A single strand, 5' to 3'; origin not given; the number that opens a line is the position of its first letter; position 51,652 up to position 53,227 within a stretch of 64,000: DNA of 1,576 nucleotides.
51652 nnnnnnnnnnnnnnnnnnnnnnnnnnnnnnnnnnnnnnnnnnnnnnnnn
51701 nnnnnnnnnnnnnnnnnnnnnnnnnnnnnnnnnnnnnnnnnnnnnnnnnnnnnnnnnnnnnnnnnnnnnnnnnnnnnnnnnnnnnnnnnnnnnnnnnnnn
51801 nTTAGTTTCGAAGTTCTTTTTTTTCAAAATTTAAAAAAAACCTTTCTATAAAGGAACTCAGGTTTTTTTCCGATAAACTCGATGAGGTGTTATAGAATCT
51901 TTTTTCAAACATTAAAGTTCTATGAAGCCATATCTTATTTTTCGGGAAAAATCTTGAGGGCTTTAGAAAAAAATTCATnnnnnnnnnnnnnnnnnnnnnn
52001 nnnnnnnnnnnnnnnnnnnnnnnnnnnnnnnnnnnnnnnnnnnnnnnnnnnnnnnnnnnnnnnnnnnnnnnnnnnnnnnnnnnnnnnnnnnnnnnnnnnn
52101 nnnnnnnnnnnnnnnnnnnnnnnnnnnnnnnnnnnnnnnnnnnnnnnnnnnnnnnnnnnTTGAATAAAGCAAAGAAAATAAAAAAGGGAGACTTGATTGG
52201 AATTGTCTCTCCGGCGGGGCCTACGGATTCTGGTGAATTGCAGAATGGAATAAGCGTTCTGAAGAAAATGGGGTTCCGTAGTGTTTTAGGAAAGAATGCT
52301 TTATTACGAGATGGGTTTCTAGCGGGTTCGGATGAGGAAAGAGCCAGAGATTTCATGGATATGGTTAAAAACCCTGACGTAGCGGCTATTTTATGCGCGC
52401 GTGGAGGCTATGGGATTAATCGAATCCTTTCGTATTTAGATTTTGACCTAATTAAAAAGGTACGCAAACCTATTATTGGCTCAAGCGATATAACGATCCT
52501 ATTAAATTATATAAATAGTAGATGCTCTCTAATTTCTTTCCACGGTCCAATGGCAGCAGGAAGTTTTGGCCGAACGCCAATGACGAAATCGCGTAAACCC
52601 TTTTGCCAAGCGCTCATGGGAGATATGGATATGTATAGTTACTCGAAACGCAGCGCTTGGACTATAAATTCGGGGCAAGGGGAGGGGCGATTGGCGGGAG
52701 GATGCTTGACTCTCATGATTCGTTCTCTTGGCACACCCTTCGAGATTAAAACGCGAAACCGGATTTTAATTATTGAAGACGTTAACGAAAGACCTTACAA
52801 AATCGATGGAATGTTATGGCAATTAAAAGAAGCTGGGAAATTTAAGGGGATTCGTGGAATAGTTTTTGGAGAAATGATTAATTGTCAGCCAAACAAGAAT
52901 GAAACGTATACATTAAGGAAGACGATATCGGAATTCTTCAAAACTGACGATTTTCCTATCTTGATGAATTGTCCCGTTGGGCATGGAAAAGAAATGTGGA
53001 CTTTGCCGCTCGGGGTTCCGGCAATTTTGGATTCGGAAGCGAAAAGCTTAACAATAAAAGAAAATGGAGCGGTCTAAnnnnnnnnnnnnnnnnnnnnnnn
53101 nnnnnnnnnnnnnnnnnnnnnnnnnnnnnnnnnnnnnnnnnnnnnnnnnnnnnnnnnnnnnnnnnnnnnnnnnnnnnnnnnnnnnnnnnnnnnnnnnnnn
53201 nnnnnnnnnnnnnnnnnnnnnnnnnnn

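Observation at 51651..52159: Tract with three sigma-28-like motifs at 161-168 nt spacing and no flagellin behind them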

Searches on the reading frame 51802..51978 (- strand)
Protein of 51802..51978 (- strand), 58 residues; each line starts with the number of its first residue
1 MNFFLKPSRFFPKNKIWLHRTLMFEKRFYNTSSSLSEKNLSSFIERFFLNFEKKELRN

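Call 40: search_protein_families(library=pfam, proteins=[window:51802-51978:-], max_evalue=10)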
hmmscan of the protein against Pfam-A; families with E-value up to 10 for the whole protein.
window:51802-51978:- (58 aa): 0 families

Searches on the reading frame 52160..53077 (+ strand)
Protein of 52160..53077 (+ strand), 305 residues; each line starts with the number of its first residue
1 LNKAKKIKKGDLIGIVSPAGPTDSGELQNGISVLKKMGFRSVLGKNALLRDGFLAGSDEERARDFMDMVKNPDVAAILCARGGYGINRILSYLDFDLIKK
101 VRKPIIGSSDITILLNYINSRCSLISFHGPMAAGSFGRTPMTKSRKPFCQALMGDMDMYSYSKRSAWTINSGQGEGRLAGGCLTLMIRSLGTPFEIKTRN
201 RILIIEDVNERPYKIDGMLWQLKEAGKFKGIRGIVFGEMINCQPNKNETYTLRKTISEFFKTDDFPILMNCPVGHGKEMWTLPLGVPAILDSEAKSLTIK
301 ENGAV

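Call 12: find_related_loci(query=window:52160-53077:+, collection=genome_contigs, flank=10000)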
Query window:52160-53077:+ (305 aa) in genome_contigs; peptide patterns used: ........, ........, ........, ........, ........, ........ (x = any residue, [..] = any of these).
131 stretches matched a pattern; 53 encode a relative of the query (tblastn E <= 1e-3); 53 distinct loci.
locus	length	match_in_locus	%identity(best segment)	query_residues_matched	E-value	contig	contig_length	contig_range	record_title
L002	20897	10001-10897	86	7-305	3e-177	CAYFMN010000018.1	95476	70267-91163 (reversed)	MAG TPA_asm: uncultured Nitrospinota bacterium isolate ERP019367_co1_96 genome assembly, contig: NODE_306_length_95476_c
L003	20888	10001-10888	85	10-305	8e-177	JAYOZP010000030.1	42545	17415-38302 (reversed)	MAG: Nitrospinales bacterium isolate 139561_S162_rosella_bins.tsv.096 NODE_874_length_42545_cov_6.883714, whole genome s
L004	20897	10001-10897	85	7-305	4e-176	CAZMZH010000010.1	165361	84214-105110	MAG TPA_asm: uncultured Nitrospinota bacterium isolate binchicken_co46_550 genome assembly, contig: NODE_92_length_16536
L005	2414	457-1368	79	1-304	2e-178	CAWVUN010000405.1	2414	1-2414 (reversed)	MAG TPA_asm: uncultured bacterium isolate ERR3589563_binner13_82 genome assembly, contig: ERZ7462600.55225, whole genome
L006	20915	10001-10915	56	1-305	2e-109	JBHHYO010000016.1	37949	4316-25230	MAG: Nitrospinales bacterium isolate Maj_2_bin.45 NODE_365_length_37949_cov_12.426136, whole genome shotgun sequence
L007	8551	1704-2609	53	3-304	1e-105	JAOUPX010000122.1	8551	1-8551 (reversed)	MAG: Nitrospinota bacterium isolate 8_1_Oct_SF_Bin69 8_1_Oct_SF_Bin69_scaffold_7701_c1, whole genome shotgun sequence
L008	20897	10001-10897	40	7-305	3e-68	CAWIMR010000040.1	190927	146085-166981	MAG: uncultured Acidobacteriaceae bacterium isolate MFD05377.bin.2.25 genome assembly, contig: contig_95952, whole genom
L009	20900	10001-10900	40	6-305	3e-68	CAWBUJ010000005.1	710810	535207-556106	MAG: uncultured Acidobacteriaceae bacterium isolate MFD05502.bin.1.202 genome assembly, contig: contig_27648, whole geno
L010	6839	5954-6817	42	2-290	1e-67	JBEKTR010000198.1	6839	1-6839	MAG: Terriglobales bacterium isolate SPRUCE 562 SPRUCE_562_198, whole genome shotgun sequence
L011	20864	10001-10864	41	2-290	2e-67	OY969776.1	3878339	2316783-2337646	MAG: Terriglobia bacterium isolate MFD00008.bin.1.63 genome assembly, chromosome: 1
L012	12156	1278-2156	39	1-292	1e-62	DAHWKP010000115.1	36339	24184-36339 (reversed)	MAG TPA_asm: Acidobacteriaceae bacterium isolate clean1340 k141_802800, whole genome shotgun sequence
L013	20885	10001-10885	38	3-304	2e-61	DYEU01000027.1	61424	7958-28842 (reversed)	MAG TPA_asm: Desulfatibacillum sp. isolate Tomsk_70_44 Tomsk_k141_57210, whole genome shotgun sequence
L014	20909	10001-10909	40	3-301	7e-61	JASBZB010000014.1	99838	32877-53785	MAG: Clostridiaceae bacterium isolate bin-6 c_000000000205, whole genome shotgun sequence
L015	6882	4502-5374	37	3-292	2e-59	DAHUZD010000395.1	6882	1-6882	MAG TPA_asm: Acidobacteriaceae bacterium isolate clean1679 k141_146989, whole genome shotgun sequence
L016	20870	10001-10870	39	3-291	5e-59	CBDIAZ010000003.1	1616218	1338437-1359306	MAG: Acidobacteriaceae bacterium isolate 64b36fed-f3c1-4504-a5e9-2518e18b580b genome assembly, contig: contig_3, whole g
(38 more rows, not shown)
